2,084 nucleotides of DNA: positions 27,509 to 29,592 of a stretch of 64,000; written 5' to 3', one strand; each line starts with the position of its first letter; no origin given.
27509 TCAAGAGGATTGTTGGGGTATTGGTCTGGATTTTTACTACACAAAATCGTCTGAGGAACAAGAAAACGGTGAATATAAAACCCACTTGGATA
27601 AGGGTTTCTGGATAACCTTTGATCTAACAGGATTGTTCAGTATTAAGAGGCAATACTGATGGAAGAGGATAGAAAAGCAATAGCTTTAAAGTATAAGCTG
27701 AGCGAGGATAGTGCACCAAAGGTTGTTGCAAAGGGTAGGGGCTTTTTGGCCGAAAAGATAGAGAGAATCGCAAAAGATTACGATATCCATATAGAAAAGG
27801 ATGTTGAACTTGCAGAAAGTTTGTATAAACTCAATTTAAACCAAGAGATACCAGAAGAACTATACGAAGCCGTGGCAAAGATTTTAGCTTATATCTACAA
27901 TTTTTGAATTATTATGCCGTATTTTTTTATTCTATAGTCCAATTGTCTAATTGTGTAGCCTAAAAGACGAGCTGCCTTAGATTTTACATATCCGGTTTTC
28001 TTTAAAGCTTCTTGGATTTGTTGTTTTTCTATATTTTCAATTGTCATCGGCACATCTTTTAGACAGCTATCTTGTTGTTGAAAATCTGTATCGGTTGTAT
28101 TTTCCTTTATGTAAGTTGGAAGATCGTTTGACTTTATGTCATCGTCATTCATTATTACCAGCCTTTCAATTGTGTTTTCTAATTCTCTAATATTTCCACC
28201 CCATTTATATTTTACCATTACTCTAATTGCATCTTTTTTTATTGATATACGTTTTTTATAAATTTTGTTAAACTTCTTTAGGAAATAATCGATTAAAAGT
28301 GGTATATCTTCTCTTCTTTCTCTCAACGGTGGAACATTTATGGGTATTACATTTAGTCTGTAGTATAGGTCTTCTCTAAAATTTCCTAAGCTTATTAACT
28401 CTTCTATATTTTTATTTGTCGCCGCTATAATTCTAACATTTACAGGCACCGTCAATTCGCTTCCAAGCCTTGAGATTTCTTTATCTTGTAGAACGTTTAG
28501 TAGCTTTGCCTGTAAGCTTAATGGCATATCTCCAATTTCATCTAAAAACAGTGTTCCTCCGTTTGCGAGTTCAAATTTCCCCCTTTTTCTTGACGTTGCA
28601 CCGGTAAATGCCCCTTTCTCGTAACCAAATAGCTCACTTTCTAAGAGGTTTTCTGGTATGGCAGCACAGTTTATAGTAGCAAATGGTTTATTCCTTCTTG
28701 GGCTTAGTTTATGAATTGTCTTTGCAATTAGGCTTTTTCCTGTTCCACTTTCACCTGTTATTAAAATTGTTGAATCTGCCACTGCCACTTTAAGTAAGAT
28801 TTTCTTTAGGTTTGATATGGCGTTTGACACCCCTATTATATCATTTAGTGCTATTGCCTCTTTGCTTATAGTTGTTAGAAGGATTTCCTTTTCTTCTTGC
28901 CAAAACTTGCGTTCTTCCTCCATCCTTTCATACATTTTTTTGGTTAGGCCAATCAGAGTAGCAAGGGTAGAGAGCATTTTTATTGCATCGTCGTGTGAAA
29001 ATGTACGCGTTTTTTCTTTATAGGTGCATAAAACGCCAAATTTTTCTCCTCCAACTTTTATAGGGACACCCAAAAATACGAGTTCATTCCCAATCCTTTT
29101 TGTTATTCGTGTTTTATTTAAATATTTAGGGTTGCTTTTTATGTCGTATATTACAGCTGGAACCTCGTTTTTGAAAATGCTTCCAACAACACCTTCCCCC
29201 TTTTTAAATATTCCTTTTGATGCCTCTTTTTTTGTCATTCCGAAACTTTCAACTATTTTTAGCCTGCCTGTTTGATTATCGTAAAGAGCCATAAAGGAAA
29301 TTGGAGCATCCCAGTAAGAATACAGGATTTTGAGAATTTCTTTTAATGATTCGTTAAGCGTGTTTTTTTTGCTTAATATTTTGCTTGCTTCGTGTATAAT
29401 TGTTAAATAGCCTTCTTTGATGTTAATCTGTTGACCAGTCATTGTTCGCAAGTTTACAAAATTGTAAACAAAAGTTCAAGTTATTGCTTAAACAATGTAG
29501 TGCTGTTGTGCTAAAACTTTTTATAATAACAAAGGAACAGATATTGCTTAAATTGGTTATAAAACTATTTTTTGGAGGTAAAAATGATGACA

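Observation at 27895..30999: Complete NifA-type circuit wired to glutamine synthetase instead of nitrogenase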

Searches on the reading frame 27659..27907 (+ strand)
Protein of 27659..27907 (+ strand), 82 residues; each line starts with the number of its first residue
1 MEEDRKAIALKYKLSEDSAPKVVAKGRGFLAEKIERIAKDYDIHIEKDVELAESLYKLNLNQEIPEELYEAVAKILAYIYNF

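Call 3: search_protein_families(library=pfam, proteins=[window:27659-27907:+])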
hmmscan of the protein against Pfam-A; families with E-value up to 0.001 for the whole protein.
window:27659-27907:+ (82 aa): 1 family
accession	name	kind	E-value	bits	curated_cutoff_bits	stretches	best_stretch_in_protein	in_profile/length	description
PF01312.24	Bac_export_2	-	7.8e-24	84.9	24.4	1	7-79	262-335/335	FlhB HrpN YscU SpaS Family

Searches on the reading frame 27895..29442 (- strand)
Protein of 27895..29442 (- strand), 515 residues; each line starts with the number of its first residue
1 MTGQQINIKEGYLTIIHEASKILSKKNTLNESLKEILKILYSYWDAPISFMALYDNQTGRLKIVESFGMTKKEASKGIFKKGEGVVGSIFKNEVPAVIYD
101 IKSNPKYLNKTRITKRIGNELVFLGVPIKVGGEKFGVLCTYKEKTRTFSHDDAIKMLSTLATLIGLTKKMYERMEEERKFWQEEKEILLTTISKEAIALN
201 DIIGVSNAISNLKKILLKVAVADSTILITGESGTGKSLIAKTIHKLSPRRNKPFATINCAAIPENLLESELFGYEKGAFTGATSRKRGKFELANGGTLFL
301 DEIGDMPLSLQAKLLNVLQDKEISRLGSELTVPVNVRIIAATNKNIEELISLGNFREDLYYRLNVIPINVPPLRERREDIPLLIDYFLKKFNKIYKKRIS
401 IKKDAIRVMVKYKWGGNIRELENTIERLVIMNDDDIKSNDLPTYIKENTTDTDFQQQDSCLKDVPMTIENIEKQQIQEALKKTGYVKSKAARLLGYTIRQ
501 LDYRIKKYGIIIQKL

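Call 3: search_protein_families(library=pfam, proteins=[window:27895-29442:-])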
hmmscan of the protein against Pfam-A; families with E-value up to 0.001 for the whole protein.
window:27895-29442:- (515 aa): 13 families
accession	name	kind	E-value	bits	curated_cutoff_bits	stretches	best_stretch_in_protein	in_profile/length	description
PF00158.32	Sigma54_activat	-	2.5e-72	242.5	20.2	1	202-368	1-167/168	Sigma-54 interaction domain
PF25601.1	AAA_lid_14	-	1.3e-26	92.7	27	1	374-453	1-82/87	AAA+ ATPase lid domain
PF14532.12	Sigma54_activ_2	-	3.5e-22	79.6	25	1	203-373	1-138/138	Sigma-54 interaction domain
PF02954.25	HTH_8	-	9.4e-15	54.5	22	1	467-508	1-42/42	Bacterial regulatory protein, Fis family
PF13185.12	GAF_2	-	4.7e-12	46.7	28.6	1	28-166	3-133/136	GAF domain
PF01078.27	Mg_chelatase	-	9.8e-10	38.6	20.3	1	281-344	93-158/207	Magnesium chelatase, subunit ChlI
PF07728.20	AAA_5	-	1.2e-09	38.8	22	1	226-345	2-124/139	AAA domain (dynein-related subfamily)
PF01590.32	GAF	-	3.8e-08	34.4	22.4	1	29-166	2-131/133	GAF domain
PF00493.29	MCM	-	4.6e-07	29.6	23.3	1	187-345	26-174/224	MCM P-loop domain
PF00004.35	AAA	-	8.6e-07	29.9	21.2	1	226-349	1-114/131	ATPase family associated with various cellular activities (AAA)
PF13401.12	AAA_22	-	0.00038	21.2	27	0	224-260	6-42/130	AAA domain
PF13191.12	AAA_16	-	0.00048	21.1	32.6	1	222-262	22-63/167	AAA ATPase domain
PF13245.12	AAA_19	-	0.00058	20.5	25.1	0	218-321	6-117/134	AAA domain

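Call 4: search_protein_families(library=ncbifam, proteins=[window:27895-29442:-])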
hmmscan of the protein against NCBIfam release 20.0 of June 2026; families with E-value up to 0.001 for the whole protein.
window:27895-29442:- (515 aa): 34 families (the best 25 are shown)
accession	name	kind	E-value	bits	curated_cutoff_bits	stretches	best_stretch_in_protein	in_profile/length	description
TIGR01817.1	nifA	equivalog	2.1e-145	485.5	528.85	1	13-515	4-534/534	nif-specific transcriptional activator NifA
NF041552.1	TF_PrdR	equivalog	3.3e-120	402.1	795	1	182-509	248-577/577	sigma-54 dependent transcriptional regulator PrdR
NF003451.0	PRK05022.1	equivalog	2.1e-105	353.4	476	1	124-507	116-507/512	nitric oxide reductase transcriptional regulator NorR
NF008469.0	PRK11361.1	equivalog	1.6e-102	343.6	714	1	196-510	139-456/461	acetoacetate metabolism transcriptional regulator AtoC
TIGR02915.1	PEP_resp_reg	equivalog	1.1e-101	340.9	502.6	1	193-510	132-444/445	PEP-CTERM-box response regulator transcription factor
TIGR01818.1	ntrC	equivalog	2.7e-97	326.5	558.6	1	194-484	128-439/463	nitrogen regulation protein NR(I)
NF038308.1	RNA_repair_RtcR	equivalog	2.8e-97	326.8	650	1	194-509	174-517/530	RNA repair transcriptional activator RtcR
NF050807.1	TransRegFlbDCaul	equivalog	4.5e-94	315.9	750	1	200-508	118-438/454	sigma-54-dependent transcriptional regulator FlbD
NF041906.1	V4R_TF_MobR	exception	5.5e-94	315.6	999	1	192-508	224-544/544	phenol degradation transcriptional regulator MobR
NF011958.0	PRK15429.1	equivalog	5.9e-90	302.8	830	1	21-513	196-689/692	formate hydrogenlyase transcriptional activator FlhA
NF007689.0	PRK10365.1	equivalog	3.2e-89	299.8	760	1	200-501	139-435/441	sigma-54-dependent response regulator transcription factor ZraR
NF049963.1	RespRegFlgRCampy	domain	9e-89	298.3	750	1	198-509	133-428/429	fla regulon two-component system response regulator FlgR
TIGR02329.1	propionate_PrpR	equivalog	1.1e-84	285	499.2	1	198-498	210-517/526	propionate catabolism operon regulatory protein PrpR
NF008176.1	PRK10923.1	equivalog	3.3e-83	279.8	620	1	197-455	135-395/469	nitrogen regulation protein NR(I)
NF011953.0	PRK15424.1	equivalog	1.1e-81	275.1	703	1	191-502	210-528/538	propionate catabolism operon regulatory protein PrpR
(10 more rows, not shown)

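Call 8: find_related_loci(query=window:27895-29442:-, collection=genome_contigs, flank=4000)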
Query window:27895-29442:- (515 aa) in genome_contigs; peptide patterns used: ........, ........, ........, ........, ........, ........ (x = any residue, [..] = any of these).
600 stretches matched a pattern (row limit reached: there are more); 599 encode a relative of the query (tblastn E <= 1e-3); the best 80 are kept; 80 distinct loci.
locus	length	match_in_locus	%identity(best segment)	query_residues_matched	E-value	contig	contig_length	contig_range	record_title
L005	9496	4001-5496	47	13-514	1e-118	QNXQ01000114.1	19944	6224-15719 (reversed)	MAG: Aquifex sp. isolate MAG 11 Ga0232635_1000370, whole genome shotgun sequence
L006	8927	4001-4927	51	201-515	1e-96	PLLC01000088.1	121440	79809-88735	MAG: Syntrophaceae bacterium isolate fen_1170 73.20120800_E3X.7_contig_1166, whole genome shotgun sequence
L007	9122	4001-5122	43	118-510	3e-94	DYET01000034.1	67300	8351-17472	MAG TPA_asm: Desulfovirgula sp. isolate Tomsk_2_57_21 Tomsk_k141_11376, whole genome shotgun sequence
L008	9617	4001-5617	39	14-512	8e-108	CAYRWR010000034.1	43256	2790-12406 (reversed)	MAG TPA_asm: uncultured Brevinematales bacterium isolate SRP304446_co1_123 genome assembly, contig: NODE_585_length_4325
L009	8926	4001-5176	42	92-508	6e-91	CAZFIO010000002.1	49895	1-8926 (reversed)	MAG TPA_asm: uncultured Tissierellaceae bacterium isolate binchicken_co173_324 genome assembly, contig: NODE_2333_length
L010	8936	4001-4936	51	199-510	3e-91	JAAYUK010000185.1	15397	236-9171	MAG: Nitrospiraceae bacterium isolate AS27yjCOA_151 80074_AS27, whole genome shotgun sequence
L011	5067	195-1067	52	202-494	8e-91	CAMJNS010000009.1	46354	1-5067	MAG: uncultured bacterium isolate SRR12081303_bin.101_metaWRAP_v1.3_MAG genome assembly, contig: ERZ12289767.1046, whole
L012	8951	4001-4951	50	198-510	1e-90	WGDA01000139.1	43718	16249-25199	MAG: Proteobacteria bacterium isolate S145_22 k151_46504, whole genome shotgun sequence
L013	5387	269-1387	46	135-513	9e-90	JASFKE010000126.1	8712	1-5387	MAG: Desulfobacteraceae bacterium isolate D0608U20metaG_Bin_52 D0608U20metaG_FD_scaffold_456_c1, whole genome shotgun se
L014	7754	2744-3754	50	200-514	2e-89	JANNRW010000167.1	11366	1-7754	MAG: Geobacteraceae bacterium isolate SOY_31_metabat_301 SOY_31_k141_3586749, whole genome shotgun sequence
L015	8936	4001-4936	47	194-508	4e-89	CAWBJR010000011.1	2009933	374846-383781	MAG: uncultured delta proteobacterium isolate MFD05512.bin.2.16 genome assembly, contig: contig_3745, whole genome shotg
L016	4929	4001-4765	56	202-453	8e-89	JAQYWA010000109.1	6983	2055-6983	MAG: Desulfuromonas sp. isolate Pyr_d60_bin28 Pyr_d60_bin.28.orig_d60_contig-145_7093, whole genome shotgun sequence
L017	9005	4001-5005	45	200-510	3e-88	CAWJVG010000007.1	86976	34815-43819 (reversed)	MAG: uncultured Verrucomicrobiae bacterium isolate MFD00964.bin.2.259 genome assembly, contig: contig_140180, whole geno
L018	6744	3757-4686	49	203-512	8e-88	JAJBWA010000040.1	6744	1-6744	MAG: bacterium isolate Bin_B1_9 k141_51863, whole genome shotgun sequence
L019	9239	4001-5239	41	82-510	1e-87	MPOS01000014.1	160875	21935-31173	MAG: Deltaproteobacteria bacterium Phox-21 k99_19648, whole genome shotgun sequence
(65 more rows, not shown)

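Call 24: search_solved_structures(query=window:27895-29442:-, max_evalue=1e-10)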
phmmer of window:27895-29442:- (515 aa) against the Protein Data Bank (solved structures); distinct sequences matched with E-value up to 1e-10: 39.
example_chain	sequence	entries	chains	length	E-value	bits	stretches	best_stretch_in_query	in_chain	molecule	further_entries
9qq6_C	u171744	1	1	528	5.6e-103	348.3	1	15-514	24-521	Nif-specific regulatory protein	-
1ojl_A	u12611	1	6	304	2.1e-83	283.7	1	202-501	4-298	TRANSCRIPTIONAL REGULATORY PROTEIN ZRAR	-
8p53_C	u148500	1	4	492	7.4e-81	275.3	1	193-455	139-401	Transcriptional regulator FleQ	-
4l4u_A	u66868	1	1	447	8.1e-81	275.2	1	208-510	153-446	Transcriptional regulator (NtrC family)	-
5exx_A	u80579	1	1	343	4.7e-80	272.7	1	194-455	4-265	Transcriptional regulator FleQ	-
6jdi_A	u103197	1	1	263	6.8e-80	272.2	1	200-442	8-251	Nitrogen assimilation regulatory protein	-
5exp_A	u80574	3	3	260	2.1e-79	270.6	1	194-434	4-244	Transcriptional regulator FleQ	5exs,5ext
6j7e_A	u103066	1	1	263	3.4e-79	269.9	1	200-442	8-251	Nitrogen assimilation regulatory protein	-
7ejw_C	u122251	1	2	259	4.5e-79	269.5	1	200-434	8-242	Transcriptional regulator FleQ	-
8pb9_D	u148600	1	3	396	4.7e-79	269.4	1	193-434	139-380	Transcriptional regulator FleQ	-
6jdl_A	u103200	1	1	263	8.8e-79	268.5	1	200-442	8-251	Nitrogen assimilation regulatory protein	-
26jl_A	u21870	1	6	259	2.1e-77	263.9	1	202-444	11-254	Flagellar regulatory protein A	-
1ny6_A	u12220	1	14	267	2.6e-77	263.7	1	213-434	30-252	transcriptional regulator (NtrC family)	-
4ly6_A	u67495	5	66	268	2.6e-77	263.6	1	213-434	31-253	Transcriptional regulator (NtrC family)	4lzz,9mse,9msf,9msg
1ny5_A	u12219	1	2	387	7.8e-77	262.1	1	207-434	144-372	transcriptional regulator (NtrC family)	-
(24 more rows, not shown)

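Call 48: find_homologous_proteins(query=window:27895-29442:-, region=1-200, max_evalue=1e-10)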
Query window:27895-29442:-, residues 1-200 (200 aa): 41 proteins with E <= 1e-10 among 1251 candidates.
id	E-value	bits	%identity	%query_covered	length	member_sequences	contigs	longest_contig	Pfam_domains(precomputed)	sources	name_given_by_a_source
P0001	7.4e-123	425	100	100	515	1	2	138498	PF13185.13,PF00158.33,PF25601.2,PF01590.33,PF02954.26,PF00493.30,PF00004.36,PF14532.13,PF07728.21,PF01078.28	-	-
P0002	5.8e-121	419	99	100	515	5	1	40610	PF13185.13,PF00158.33,PF25601.2,PF01590.33,PF02954.26,PF00493.30,PF00004.36,PF14532.13,PF07728.21,PF01078.28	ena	-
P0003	1.2e-119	415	98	100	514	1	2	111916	PF13185.13,PF00158.33,PF25601.2,PF01590.33,PF02954.26,PF00493.30,PF00004.36,PF14532.13,PF07728.21,PF01078.28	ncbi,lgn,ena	-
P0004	6.8e-119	412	97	100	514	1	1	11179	PF13185.13,PF00158.33,PF25601.2,PF01590.33,PF02954.26,PF00493.30,PF00004.36,PF14532.13,PF07728.21,PF01078.28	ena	-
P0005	6.8e-119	412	97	100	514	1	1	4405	PF13185.13,PF00158.33,PF25601.2,PF01590.33,PF02954.26,PF00493.30,PF00004.36,PF14532.13,PF07728.21,PF01078.28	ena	-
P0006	6.8e-119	412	97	100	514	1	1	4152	PF13185.13,PF00158.33,PF25601.2,PF01590.33,PF02954.26,PF00493.30,PF00004.36,PF14532.13,PF07728.21,PF01078.28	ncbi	-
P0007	3.1e-118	410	97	100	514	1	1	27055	PF13185.13,PF00158.33,PF25601.2,PF01590.33,PF02954.26,PF00493.30,PF00004.36,PF14532.13,PF07728.21,PF01078.28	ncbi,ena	-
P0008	4.3e-118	410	96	100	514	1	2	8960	PF13185.13,PF00158.33,PF25601.2,PF01590.33,PF02954.26,PF00493.30,PF14532.13,PF07728.21,PF01078.28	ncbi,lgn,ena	-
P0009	1.0e-115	402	94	100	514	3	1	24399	PF13185.13,PF00158.33,PF25601.2,PF01590.33,PF02954.26,PF00493.30,PF00004.36,PF14532.13,PF07728.21,PF01078.28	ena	-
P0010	1.0e-115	402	94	100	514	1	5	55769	PF13185.13,PF00158.33,PF25601.2,PF01590.33,PF02954.26,PF00493.30,PF00004.36,PF14532.13,PF07728.21,PF01078.28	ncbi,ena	-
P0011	8.2e-115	399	93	100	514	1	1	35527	PF13185.13,PF00158.33,PF25601.2,PF01590.33,PF02954.26,PF00493.30,PF00004.36,PF14532.13,PF07728.21,PF01078.28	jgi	-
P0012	4.5e-112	390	91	100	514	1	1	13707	PF13185.13,PF00158.33,PF25601.2,PF01590.33,PF02954.26,PF00493.30,PF00004.36,PF14532.13,PF07728.21,PF01078.28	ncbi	-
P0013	1.2e-106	372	86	100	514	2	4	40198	PF13185.13,PF00158.33,PF25601.2,PF01590.33,PF02954.26,PF00004.36,PF14532.13,PF07728.21,PF01078.28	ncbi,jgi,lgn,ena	-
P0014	2.3e-103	362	84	98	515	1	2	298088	PF13185.13,PF00158.33,PF25601.2,PF01590.33,PF02954.26,PF00004.36,PF14532.13,PF07728.21,PF01078.28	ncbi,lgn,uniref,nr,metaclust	ncbi:sigma-54-dependent Fis family transcriptional regulator [Hippea jasoniae]|uniref:sigma-54-depen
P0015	1.1e-101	356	82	98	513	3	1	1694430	PF13185.13,PF00158.33,PF25601.2,PF01590.33,PF02954.26,PF00004.36,PF14532.13,PF07728.21,PF01078.28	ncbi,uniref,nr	ncbi:transcriptional regulator, NifA subfamily, Fis Family [Hippea maritima DSM 10411]|uniref:Transc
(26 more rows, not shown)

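Call 60: search_solved_structures(query=L005:3983-5383:+, max_evalue=1e-15, show_alignments=0)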
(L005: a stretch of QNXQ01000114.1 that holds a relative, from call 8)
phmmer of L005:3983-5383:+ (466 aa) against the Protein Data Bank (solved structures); distinct sequences matched with E-value up to 1e-15: 38.
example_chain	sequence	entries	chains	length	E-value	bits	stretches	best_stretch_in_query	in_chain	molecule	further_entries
9qq6_C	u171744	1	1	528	2.3e-104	353.1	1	5-434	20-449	Nif-specific regulatory protein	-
6jdi_A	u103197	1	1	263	3.6e-85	289.8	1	195-439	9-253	Nitrogen assimilation regulatory protein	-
5exp_A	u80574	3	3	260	1.4e-84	287.9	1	194-439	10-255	Transcriptional regulator FleQ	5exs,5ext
7ejw_C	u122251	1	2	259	1.7e-84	287.5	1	195-439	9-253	Transcriptional regulator FleQ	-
6j7e_A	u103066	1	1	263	1.8e-84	287.5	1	195-439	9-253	Nitrogen assimilation regulatory protein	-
5exx_A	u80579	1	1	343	2.9e-84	286.8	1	194-439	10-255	Transcriptional regulator FleQ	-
8pb9_D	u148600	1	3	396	3.5e-84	286.5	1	192-439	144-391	Transcriptional regulator FleQ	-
6jdl_A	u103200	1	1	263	4.6e-84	286.1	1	195-439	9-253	Nitrogen assimilation regulatory protein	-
8p53_C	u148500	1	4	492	5.3e-84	285.9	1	192-439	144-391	Transcriptional regulator FleQ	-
4ly6_A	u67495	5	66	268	2.4e-82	280.5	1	189-426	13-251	Transcriptional regulator (NtrC family)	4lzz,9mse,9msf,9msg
1ny6_A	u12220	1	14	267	2.4e-82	280.5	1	189-426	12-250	transcriptional regulator (NtrC family)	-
1ny5_A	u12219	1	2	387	5.4e-82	279.3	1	176-426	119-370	transcriptional regulator (NtrC family)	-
3m0e_A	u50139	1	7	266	1.3e-81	278.1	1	189-426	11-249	Transcriptional regulator (NtrC family)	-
26jl_A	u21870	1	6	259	4.7e-81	276.2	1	196-439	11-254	Flagellar regulatory protein A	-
4l4u_A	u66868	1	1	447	9.1e-81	275.3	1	176-427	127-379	Transcriptional regulator (NtrC family)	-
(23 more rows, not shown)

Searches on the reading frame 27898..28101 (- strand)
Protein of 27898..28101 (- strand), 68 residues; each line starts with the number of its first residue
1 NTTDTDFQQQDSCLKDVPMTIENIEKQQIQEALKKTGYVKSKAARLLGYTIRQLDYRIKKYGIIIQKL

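Call 62: search_solved_structures(query=window:27898-28101:-, max_evalue=0.01, show_alignments=4)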
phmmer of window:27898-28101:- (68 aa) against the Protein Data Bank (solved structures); distinct sequences matched with E-value up to 0.01: 6.
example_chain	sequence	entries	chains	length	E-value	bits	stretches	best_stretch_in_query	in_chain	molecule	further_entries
2m8g_X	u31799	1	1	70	1.2e-19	72.7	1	12-67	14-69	Transcriptional regulator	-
9qq6_C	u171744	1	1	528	1.4e-05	28.5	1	15-67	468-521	Nif-specific regulatory protein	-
4l5e_A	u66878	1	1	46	6.2e-05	26.5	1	20-63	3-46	Transcriptional regulator (NtrC family)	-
4l4u_A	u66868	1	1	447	0.0019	21.8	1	14-63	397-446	Transcriptional regulator (NtrC family)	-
8cwy_A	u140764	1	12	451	0.0045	20.6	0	27-62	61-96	T32-15-1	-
8cws_A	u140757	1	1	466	0.0049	20.5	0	27-62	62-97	F4132-2 Chain A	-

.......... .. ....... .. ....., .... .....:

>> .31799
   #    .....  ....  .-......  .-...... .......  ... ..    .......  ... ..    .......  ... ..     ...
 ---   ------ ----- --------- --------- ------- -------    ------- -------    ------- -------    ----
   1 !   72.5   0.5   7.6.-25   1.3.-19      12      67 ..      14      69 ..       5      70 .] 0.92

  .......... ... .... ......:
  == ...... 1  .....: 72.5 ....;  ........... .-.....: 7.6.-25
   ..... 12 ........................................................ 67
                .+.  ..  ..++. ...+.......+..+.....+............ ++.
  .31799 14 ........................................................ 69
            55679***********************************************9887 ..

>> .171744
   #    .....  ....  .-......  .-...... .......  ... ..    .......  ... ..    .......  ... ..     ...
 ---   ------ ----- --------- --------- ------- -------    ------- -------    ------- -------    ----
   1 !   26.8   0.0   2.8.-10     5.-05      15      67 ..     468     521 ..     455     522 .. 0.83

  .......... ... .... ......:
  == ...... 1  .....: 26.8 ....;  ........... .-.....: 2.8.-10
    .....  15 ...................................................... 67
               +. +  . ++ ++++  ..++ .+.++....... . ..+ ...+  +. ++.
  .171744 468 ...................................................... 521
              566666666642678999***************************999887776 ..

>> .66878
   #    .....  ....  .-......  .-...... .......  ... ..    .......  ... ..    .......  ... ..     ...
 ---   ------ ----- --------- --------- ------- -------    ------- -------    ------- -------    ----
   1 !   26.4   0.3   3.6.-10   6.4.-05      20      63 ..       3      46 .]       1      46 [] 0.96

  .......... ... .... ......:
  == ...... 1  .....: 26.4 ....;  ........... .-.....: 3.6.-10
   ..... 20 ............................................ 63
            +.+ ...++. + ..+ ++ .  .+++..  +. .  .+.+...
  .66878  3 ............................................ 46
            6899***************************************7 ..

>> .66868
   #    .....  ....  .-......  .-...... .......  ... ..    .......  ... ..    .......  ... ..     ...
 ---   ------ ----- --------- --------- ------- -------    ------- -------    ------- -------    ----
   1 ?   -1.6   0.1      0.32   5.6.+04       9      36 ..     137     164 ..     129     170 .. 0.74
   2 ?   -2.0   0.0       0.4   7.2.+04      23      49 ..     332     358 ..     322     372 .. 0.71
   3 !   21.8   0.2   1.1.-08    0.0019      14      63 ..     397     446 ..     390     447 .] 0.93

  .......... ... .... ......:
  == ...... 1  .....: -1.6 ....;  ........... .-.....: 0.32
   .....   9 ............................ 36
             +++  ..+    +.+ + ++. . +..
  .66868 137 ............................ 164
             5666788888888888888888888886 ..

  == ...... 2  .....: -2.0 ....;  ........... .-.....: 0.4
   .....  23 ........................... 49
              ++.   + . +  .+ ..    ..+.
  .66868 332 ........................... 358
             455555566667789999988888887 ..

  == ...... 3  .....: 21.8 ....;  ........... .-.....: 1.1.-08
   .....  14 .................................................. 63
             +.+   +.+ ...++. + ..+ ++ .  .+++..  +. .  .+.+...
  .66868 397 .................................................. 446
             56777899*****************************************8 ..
